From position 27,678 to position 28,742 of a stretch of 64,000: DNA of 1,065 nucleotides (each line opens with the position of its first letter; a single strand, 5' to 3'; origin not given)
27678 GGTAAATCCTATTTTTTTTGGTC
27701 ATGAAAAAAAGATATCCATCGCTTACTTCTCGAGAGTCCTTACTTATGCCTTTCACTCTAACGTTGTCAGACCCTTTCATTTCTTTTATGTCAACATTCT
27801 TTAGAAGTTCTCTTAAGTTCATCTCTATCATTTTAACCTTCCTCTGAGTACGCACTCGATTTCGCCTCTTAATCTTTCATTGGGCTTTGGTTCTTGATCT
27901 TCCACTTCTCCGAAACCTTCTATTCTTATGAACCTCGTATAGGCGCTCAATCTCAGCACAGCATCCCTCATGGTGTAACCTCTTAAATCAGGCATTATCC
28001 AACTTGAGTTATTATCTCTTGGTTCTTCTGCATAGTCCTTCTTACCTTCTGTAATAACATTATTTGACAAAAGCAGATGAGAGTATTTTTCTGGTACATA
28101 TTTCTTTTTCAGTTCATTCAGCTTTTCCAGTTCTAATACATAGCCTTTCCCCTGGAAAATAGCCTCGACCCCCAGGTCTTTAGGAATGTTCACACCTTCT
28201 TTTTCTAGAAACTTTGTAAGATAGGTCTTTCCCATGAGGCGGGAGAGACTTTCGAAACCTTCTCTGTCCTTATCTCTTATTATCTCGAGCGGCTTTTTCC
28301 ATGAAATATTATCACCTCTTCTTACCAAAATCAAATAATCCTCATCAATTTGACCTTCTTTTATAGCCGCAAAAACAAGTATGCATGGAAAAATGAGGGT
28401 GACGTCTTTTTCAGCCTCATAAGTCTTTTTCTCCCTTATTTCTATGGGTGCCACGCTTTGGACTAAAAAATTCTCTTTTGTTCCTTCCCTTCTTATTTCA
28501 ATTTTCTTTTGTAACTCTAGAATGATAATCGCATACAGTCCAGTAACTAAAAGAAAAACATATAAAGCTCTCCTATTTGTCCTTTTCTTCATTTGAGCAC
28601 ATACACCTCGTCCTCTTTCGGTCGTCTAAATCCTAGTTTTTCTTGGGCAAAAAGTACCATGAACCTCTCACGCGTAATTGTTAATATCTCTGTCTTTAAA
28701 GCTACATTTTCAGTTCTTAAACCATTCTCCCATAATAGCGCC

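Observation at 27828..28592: The ftsI slot of the dcw operon encodes a 254-aa protein lacking all transpeptidase catalytic motifs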

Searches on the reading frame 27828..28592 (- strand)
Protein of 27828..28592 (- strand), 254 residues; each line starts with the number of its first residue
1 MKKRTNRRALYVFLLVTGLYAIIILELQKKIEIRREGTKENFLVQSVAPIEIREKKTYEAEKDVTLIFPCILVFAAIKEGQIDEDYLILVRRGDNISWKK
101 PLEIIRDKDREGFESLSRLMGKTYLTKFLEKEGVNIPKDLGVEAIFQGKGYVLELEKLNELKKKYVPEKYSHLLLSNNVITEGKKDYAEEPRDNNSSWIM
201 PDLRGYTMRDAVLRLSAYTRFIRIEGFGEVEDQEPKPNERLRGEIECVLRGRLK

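Call 3: search_protein_families(library=pfam, proteins=[window:27828-28592:-], max_evalue=10)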
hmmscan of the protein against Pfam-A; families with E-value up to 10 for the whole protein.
window:27828-28592:- (254 aa): 1 family
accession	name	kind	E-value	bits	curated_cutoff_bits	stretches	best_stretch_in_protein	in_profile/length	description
PF03793.24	PASTA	-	0.00091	19.6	23.2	1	200-241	3-52/64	PASTA domain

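Call 4: search_protein_families(library=ncbifam, proteins=[window:27828-28592:-], max_evalue=10)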
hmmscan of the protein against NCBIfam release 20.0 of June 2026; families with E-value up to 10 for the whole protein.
window:27828-28592:- (254 aa): 1 family
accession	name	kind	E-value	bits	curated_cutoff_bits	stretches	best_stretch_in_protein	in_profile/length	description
TIGR02513.1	type_III_yscB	equivalog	0.12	12.5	90.05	1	81-123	27-71/140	YscB family type III secretion system chaperone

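Call 7: find_homologous_proteins(query=window:27828-28592:-, max_evalue=0.01)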
Query window:27828-28592:- (254 aa): 5 proteins with E <= 0.01 among 650 candidates.
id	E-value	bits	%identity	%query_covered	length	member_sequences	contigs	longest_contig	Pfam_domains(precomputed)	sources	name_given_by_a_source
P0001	3.2e-161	552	100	100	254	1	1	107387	-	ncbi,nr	ncbi:MAG: hypothetical protein N2513_02230 [Deltaproteobacteria bacterium]|nr:hypothetical protein [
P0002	4.0e-61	225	48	100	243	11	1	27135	-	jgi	-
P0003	2.4e-58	215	45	100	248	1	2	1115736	-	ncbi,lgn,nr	ncbi:MAG: hypothetical protein NZ583_01295 [Desulfobacterota bacterium]|nr:hypothetical protein [The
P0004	3.8e-58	215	43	99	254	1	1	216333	PF03793.25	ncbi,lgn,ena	-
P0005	9.8e-56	207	46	99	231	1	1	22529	PF03793.25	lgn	-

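Call 8: search_solved_structures(query=window:27828-28592:-, max_evalue=10, show_alignments=3)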
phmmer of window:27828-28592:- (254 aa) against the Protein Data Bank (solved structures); distinct sequences matched with E-value up to 10: 0.

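Call 9: find_encoding_contigs(protein=P0003, flank=10000, max_places=2)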
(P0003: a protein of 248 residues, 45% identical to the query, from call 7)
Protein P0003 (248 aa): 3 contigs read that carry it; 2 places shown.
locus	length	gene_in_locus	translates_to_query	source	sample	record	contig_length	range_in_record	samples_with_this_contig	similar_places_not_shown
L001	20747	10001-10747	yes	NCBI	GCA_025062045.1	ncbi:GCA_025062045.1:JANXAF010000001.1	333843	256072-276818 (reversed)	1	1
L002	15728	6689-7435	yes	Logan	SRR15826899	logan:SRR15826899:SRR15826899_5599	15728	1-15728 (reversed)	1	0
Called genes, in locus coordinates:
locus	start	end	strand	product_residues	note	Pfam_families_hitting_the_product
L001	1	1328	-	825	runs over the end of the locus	PF00133:tRNA-synt_1, PF01406:tRNA-synt_1e (faint), PF09334:tRNA-synt_1g, PF13603:tRNA-synt_1_2, PF00133:tRNA-synt_1, PF09334:tRNA-synt_1g, PF08264:Anticodon_1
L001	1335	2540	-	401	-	PF00764:Arginosuc_synth, PF20979:Arginosuc_syn_C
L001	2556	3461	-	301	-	PF02729:OTCace_N, PF00185:OTCace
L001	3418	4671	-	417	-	PF00202:Aminotran_3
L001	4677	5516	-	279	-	PF00696:AA_kinase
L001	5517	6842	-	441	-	PF00004:AAA (weak), PF07728:AAA_5 (weak), PF13401:AAA_22 (faint), PF00004:AAA (weak), PF07724:AAA_2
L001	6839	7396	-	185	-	PF00227:Proteasome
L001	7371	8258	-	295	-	PF02899:Phage_int_SAM_1, PF13495:Phage_int_SAM_4 (weak), PF00589:Phage_integrase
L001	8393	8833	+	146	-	PF02381:MraZ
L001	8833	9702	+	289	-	PF01795:Methyltransf_5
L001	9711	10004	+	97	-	-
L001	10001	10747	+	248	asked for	-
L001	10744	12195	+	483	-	PF08245:Mur_ligase_M, PF02875:Mur_ligase_C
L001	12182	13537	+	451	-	PF01225:Mur_ligase (weak), PF08245:Mur_ligase_M, PF02875:Mur_ligase_C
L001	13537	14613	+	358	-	PF10555:MraY_sig1 (faint), PF00953:Glycos_transf_4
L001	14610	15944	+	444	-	PF21799:MurD-like_N, PF08245:Mur_ligase_M, PF02875:Mur_ligase_C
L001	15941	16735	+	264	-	-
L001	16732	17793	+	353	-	PF03033:Glyco_transf_28, PF04101:Glyco_tran_28_C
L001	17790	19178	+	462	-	PF01225:Mur_ligase, PF08245:Mur_ligase_M, PF02875:Mur_ligase_C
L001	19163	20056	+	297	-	PF01565:FAD_binding_4, PF02873:MurB_C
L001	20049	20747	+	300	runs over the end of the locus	PF01820:Dala_Dala_lig_N, PF02655:ATP-grasp_3, PF02222:ATP-grasp, PF07478:Dala_Dala_lig_C, PF13535:ATP-grasp_4 (faint)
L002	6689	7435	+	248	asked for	-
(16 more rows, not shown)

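Call 10: find_encoding_contigs(protein=P0004, flank=10000, max_places=2)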
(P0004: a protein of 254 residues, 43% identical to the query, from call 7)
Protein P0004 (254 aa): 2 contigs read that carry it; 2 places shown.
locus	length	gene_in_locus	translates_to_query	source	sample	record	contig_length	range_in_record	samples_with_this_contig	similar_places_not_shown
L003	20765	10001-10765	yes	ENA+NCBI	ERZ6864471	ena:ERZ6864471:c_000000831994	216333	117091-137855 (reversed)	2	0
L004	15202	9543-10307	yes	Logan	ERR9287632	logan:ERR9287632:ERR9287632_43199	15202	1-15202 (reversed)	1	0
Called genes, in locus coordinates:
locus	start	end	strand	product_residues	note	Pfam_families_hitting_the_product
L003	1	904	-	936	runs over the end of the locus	PF00111:Fer2 (faint), PF01799:Fer2_2, PF01315:Ald_Xan_dh_C, PF02738:MoCoBD_1, PF20256:MoCoBD_2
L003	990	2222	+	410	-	PF00266:Aminotran_5, PF00155:Aminotran_1_2 (weak)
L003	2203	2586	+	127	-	PF01592:NifU_N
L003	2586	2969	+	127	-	PF01894:YjbQ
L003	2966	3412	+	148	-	-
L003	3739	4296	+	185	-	PF04879:Molybdop_Fe4S4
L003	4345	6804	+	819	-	PF00384:Molybdopterin, PF01568:Molydop_binding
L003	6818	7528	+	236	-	PF12838:Fer4_7, PF13187:Fer4_9 (weak), PF13237:Fer4_10 (weak), PF13247:Fer4_11, PF12838:Fer4_7, PF14697:Fer4_21 (weak), PF00037:Fer4 (weak), PF12797:Fer4_2 (weak), +4 more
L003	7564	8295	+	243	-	PF24860:FdhE_C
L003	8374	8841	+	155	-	PF02381:MraZ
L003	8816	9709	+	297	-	PF01795:Methyltransf_5, PF13649:Methyltransf_25 (weak)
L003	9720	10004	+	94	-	-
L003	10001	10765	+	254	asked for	PF03793:PASTA (weak)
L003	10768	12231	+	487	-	PF08245:Mur_ligase_M, PF02875:Mur_ligase_C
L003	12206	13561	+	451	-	PF08245:Mur_ligase_M, PF02875:Mur_ligase_C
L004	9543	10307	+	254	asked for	PF03793:PASTA (weak)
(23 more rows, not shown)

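Call 11: find_encoding_contigs(protein=P0002, flank=10000, max_places=2)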
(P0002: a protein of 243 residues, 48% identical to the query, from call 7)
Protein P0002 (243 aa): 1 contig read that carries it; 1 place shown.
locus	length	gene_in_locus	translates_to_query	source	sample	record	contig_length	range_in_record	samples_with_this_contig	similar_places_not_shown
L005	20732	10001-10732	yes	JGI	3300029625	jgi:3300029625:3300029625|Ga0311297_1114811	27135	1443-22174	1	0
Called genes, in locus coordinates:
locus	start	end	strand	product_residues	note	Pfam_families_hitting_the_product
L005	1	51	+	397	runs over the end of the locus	PF00266:Aminotran_5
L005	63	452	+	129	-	PF01592:NifU_N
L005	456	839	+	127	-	PF01894:YjbQ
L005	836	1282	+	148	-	-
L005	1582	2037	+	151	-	PF01750:HycI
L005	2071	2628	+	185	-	PF04879:Molybdop_Fe4S4, PF00384:Molybdopterin (weak)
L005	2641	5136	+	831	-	PF00384:Molybdopterin, PF01568:Molydop_binding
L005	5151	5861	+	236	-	PF12837:Fer4_6 (faint), PF13237:Fer4_10 (faint), PF12838:Fer4_7, PF13187:Fer4_9 (weak), PF13247:Fer4_11, PF12838:Fer4_7, PF00037:Fer4 (weak), PF12797:Fer4_2 (weak), +4 more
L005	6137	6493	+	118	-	PF13462:Thioredoxin_4, PF01323:DSBA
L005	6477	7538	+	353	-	PF03150:CCP_MauG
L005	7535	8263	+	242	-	PF24859:FdhE_central (weak), PF24860:FdhE_C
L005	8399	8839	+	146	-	PF02381:MraZ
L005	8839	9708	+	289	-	PF01795:Methyltransf_5, PF13649:Methyltransf_25 (weak)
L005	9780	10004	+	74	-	-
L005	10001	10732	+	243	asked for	-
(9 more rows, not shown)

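Call 16: search_solved_structures(query=A1, max_evalue=10, show_alignments=5)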
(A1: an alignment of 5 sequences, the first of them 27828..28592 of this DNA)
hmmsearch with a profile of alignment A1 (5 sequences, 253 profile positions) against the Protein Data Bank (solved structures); distinct sequences matched with E-value up to 10: 4.
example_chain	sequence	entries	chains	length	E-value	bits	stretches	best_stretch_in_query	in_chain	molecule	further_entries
36of_A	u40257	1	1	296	0.33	13.5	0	81-130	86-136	aHE15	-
5kp6_B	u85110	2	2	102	0.33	13.5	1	139-200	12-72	CurB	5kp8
5kp7_B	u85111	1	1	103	0.34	13.5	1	139-200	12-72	CurB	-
1ta9_A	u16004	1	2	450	0.54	12.8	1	107-181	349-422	glycerol dehydrogenase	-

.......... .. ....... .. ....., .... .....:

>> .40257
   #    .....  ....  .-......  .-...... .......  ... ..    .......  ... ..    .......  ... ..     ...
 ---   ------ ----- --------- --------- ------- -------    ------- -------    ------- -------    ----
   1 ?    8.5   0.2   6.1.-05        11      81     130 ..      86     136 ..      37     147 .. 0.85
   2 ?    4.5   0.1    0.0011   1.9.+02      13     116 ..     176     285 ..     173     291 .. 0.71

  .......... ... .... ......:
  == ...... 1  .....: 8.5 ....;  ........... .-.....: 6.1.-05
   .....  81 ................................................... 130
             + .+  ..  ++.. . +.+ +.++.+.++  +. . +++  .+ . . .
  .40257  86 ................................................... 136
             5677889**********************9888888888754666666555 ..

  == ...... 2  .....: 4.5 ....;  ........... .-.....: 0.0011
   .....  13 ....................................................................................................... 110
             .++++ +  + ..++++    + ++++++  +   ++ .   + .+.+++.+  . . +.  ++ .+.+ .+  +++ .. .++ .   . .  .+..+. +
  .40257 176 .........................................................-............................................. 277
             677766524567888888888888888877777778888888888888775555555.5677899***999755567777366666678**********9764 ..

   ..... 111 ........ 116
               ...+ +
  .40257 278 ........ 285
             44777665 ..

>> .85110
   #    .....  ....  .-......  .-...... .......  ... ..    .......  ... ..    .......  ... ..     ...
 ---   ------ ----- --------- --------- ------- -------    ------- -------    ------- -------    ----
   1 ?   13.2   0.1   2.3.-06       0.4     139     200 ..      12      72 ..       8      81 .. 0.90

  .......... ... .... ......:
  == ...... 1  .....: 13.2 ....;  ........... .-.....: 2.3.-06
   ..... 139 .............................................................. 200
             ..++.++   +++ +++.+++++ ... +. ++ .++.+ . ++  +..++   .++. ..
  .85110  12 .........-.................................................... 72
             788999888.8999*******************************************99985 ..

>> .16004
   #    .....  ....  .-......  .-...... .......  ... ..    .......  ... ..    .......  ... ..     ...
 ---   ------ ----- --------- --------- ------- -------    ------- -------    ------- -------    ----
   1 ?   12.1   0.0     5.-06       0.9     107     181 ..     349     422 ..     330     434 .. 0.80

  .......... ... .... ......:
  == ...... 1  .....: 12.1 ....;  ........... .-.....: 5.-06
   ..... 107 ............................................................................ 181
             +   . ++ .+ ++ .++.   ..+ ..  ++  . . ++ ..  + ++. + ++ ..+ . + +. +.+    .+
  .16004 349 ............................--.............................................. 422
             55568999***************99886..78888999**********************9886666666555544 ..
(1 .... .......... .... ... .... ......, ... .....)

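Call 21: predict_structure(alignment_id=A1)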
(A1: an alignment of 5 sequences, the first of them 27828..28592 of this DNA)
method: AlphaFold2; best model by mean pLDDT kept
length: 254 residues; sequences in the alignment: 5
mean_pLDDT: 71.1   pTM: 0.46
mean pLDDT of the five models: 71.1, 70.8, 70.1, 69.1, 68.8
residues with pLDDT >= 90: 52; 70-90: 124; 50-70: 17; < 50: 61
segments of 3 or more residues with pLDDT < 50: 27-64, 176-195
pLDDT, mean of each block of 10 residues (from residue 1): 62 79 55 33 26 28 64 93 89 82 86 91 92 87 85 81 87 51 27 58 86 78 86 90 83 69
secondary structure, 60 per line:
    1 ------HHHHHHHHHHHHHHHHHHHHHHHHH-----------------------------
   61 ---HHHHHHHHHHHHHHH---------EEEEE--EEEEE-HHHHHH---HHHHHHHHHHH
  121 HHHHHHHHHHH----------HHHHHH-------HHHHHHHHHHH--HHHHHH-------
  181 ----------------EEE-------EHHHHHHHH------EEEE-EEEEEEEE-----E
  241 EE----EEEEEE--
elements in order: H7-31 H64-78 E88-92 E95-99 H101-106 H110-131 H142-147 H155-165 H168-173 E197-199 H208-215 E222-225 E227-234 E240-242 E247-252

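Call 24: fold_search(model_id=the predicted structure, library=pdb)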
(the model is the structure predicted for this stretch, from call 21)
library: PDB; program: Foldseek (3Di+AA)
matches with E <= 10: 409; with E <= 0.001: 0
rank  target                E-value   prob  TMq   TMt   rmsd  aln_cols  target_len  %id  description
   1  1hd8                  8.5e-03  1.00  0.34  0.27   6.4       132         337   12  Crystal structure of a deacylation-defective mutant of penicillin-binding protein 5 at 2.3 A resolution (released 2001-11-08)
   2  5e12_B                2.0e-02  1.00  0.21  0.27   2.1        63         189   19  Crystal Structure of PASTA Domains 2, 3 and 4 of Mycobacterium tuberculosis Protein Kinase B (released 2016-09-14)
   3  5oj0                  2.6e-02  0.69  0.24  0.10  16.7       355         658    8  Penicillin-Binding Protein 2X (PBP2X) from Streptococcus pneumoniae in complex with Cefepime (released 2018-05-30)
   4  7o4c_A                2.7e-02  1.00  0.21  0.44   2.0        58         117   19  Crystal structure of PASTA domains of the Penicillin-Binding Protein 1 (PBP1) from Staphylococcus aureus (released 2021-11-03)
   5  1rp5_B                2.7e-02  0.77  0.24  0.10  18.1       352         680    7  PBP2x from Streptococcus pneumoniae strain 5259 with reduced susceptibility to beta-lactam antibiotics (released 2004-02-03)
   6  7ono                  3.1e-02  0.99  0.29  0.19   5.2       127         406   15  Crystal structure of PBP3 transpeptidase domain from E. coli (released 2021-08-04)
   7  5oj1                  3.5e-02  0.75  0.25  0.11  16.7       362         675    6  Penicillin Binding Protein 2x (PBP2x) from S.pneumoniae in complex with Oxacillin and a tetrasaccharide (released 2018-05-30)
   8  1qmf                  3.9e-02  0.77  0.28  0.14  19.0       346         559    8  PENICILLIN-BINDING PROTEIN 2X (PBP-2X) ACYL-ENZYME COMPLEX (released 2000-05-25)
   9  8opl_Aa               3.9e-02  0.16  0.13  0.14  16.4       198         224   10  Virus-like Particle based on PVY coat protein with T43C and D136C mutation with helical architecture encapsidating ss (released 2024-01-24)
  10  7o61_A                4.2e-02  1.00  0.19  0.40   2.6        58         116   16  Crystal structure of the C-terminal PASTA domains of Staphylococcus aureus PBP1 (released 2022-04-20)
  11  1qme                  4.2e-02  0.69  0.25  0.12  18.5       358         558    8  PENICILLIN-BINDING PROTEIN 2X (PBP-2X) (released 2000-05-25)
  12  5e12_A                4.7e-02  1.00  0.21  0.26   2.1        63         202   19  Crystal Structure of PASTA Domains 2, 3 and 4 of Mycobacterium tuberculosis Protein Kinase B (released 2016-09-14)
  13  8acb_A                4.7e-02  0.16  0.14  0.15  17.5       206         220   12  CryoEM structure of sweet potato feathery mottle virus VLP (released 2023-05-17)
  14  5nod                  5.3e-02  1.00  0.20  0.62   3.0        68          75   16  PASTA subunit 4 of Streptococcus pneumoniae STKP crystallized with PEG and succinate (released 2017-11-08)
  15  6vot                  5.3e-02  0.99  0.30  0.16   4.7       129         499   12  Crystal structure of Pseudomonas aerugonisa PBP3 complexed to gamma-lactam YU253434 (released 2020-05-13)
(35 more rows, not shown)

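Call 34: search_protein_representatives(alignment_id=A1)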
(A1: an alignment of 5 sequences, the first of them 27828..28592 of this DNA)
Query: 5 sequences, 253 profile positions. Proteins with E-value up to 0.001 (for the whole library): 277; up to 1e-10: 39; up to 1e-30: 29. The best 150 are listed.
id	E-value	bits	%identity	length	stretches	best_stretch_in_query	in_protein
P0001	9.4e-124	428.2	-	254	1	1-253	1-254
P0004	4.2e-119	412.9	-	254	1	1-253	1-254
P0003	2.0e-111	387.8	-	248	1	1-253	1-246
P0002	5.2e-109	379.9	-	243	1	1-253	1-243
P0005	1.2e-104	365.6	-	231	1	1-253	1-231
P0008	7.9e-51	189.3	-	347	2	68-253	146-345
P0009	5.8e-50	186.4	-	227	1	1-250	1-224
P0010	1.0e-48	182.3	-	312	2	65-251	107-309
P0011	2.1e-46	174.8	-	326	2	64-252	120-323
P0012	3.2e-46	174.2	-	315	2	66-252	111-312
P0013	3.9e-46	173.9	-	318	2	67-252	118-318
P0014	7.1e-46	173.0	-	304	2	64-252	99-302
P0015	1.3e-44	168.9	-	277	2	60-251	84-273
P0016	1.6e-44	168.6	-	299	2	30-251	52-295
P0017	3.6e-44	167.4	-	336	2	65-252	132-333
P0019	5.1e-44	166.9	-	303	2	41-251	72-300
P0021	8.1e-44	166.3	-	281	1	1-251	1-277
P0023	2.0e-43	165.0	-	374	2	49-251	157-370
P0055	4.4e-07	45.9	-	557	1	192-249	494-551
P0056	4.7e-07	45.8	-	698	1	199-251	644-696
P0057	5.6e-07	45.6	-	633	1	172-248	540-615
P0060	1.4e-06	44.3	-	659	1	199-248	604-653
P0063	2.1e-06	43.7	-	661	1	198-249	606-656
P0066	2.4e-06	43.5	-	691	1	195-251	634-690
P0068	2.6e-06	43.4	-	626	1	147-248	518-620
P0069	2.8e-06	43.3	-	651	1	180-249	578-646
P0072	3.0e-06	43.2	-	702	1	189-249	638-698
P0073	3.3e-06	43.1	-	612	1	194-248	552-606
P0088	8.7e-06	41.7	-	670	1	189-249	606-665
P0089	8.9e-06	41.6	-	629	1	158-248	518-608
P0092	1.0e-05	41.5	-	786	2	146-240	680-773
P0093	1.0e-05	41.4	-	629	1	197-249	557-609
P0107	2.2e-05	40.4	-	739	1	191-248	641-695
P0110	2.4e-05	40.3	-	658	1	183-249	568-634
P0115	2.9e-05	39.9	-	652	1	175-252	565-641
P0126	4.5e-05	39.3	-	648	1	196-249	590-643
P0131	5.0e-05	39.2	-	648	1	199-249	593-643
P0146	9.6e-05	38.3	-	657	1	188-249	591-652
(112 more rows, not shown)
